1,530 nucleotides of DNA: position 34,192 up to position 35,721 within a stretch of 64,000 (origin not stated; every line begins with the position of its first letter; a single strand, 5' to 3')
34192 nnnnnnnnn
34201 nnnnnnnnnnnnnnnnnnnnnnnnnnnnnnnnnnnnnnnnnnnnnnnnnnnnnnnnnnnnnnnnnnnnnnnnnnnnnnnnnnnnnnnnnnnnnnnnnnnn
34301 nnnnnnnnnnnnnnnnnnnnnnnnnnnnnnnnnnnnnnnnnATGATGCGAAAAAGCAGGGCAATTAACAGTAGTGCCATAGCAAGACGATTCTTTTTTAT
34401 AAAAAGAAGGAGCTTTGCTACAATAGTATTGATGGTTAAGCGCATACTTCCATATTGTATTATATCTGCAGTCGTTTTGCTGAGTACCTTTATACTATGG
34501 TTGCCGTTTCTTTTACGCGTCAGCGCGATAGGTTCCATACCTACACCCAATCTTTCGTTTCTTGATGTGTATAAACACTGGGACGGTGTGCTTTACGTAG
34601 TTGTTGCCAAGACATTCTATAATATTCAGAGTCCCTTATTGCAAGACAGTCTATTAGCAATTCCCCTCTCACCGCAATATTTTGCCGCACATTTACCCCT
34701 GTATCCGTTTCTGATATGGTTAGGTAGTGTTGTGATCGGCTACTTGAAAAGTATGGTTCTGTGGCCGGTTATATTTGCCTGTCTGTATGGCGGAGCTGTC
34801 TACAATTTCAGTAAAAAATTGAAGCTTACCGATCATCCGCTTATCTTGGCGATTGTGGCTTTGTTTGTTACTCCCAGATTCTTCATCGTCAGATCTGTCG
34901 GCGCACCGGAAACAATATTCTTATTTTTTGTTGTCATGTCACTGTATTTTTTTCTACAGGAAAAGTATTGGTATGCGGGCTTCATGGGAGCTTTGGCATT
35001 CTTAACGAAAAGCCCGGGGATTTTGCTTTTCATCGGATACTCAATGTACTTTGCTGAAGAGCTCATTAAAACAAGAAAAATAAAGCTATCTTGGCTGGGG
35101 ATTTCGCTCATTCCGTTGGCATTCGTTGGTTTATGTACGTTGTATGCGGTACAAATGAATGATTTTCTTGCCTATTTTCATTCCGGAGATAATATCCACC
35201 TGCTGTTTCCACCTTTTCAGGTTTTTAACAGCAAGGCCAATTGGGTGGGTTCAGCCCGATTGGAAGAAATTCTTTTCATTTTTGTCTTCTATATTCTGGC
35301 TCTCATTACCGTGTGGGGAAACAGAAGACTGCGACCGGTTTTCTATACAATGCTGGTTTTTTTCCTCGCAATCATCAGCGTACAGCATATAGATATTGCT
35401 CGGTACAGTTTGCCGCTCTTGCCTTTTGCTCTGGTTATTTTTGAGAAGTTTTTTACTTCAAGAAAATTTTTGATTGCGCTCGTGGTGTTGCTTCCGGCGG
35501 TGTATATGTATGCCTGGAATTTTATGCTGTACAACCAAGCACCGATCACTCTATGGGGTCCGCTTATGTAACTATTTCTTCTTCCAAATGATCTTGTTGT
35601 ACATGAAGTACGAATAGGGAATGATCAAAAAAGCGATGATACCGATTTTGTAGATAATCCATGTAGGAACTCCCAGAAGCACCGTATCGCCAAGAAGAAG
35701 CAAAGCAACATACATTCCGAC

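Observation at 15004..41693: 27-kb envelope glycosylation island with an extreme density of GT-C membrane glycosyltransferases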

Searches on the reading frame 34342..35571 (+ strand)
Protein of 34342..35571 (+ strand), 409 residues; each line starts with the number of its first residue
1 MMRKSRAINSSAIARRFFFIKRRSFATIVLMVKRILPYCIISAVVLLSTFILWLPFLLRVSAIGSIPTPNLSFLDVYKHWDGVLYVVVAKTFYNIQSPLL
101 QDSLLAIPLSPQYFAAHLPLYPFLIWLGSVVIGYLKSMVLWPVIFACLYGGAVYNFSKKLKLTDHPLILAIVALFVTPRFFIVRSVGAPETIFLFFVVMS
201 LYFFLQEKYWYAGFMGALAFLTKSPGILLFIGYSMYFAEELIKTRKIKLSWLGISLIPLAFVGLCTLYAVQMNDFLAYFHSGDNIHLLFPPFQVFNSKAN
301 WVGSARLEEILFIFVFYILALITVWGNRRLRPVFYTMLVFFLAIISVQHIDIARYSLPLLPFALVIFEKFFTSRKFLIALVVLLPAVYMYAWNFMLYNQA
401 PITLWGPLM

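Call 4: search_protein_families(library=pfam, proteins=[window:34342-35571:+], max_evalue=0.01)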
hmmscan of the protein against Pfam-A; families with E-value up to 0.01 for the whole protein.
window:34342-35571:+ (409 aa): 1 family
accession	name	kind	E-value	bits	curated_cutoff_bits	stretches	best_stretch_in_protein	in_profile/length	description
PF13231.12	PMT_2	-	4.3e-05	24.2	26.1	1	117-257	2-152/160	Dolichyl-phosphate-mannose-protein mannosyltransferase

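Call 12: search_protein_families(library=pfam, proteins=[window:34432-35571:+], max_evalue=10)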
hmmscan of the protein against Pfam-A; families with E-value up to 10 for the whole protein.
window:34432-35571:+ (379 aa): 2 families
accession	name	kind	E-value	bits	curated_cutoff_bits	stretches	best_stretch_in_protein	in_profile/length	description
PF13231.12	PMT_2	-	5e-05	24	26.1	1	87-227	2-152/160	Dolichyl-phosphate-mannose-protein mannosyltransferase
PF18589.7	ObR_Ig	-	0.22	12.4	25.8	1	9-37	70-98/105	Obesity receptor immunoglobulin like domain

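Call 13: search_protein_families(library=ncbifam, proteins=[window:34432-35571:+], max_evalue=1)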
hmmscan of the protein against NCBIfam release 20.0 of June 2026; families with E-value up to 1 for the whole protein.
window:34432-35571:+ (379 aa): 1 family
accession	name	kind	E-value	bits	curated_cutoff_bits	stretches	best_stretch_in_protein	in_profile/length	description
NF046093.1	AZOBR_p60025_fam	subfamily_domain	6.6e-08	32.1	150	1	43-226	55-227/232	AZOBR_p60025 family cell surface glycopolymer formation protein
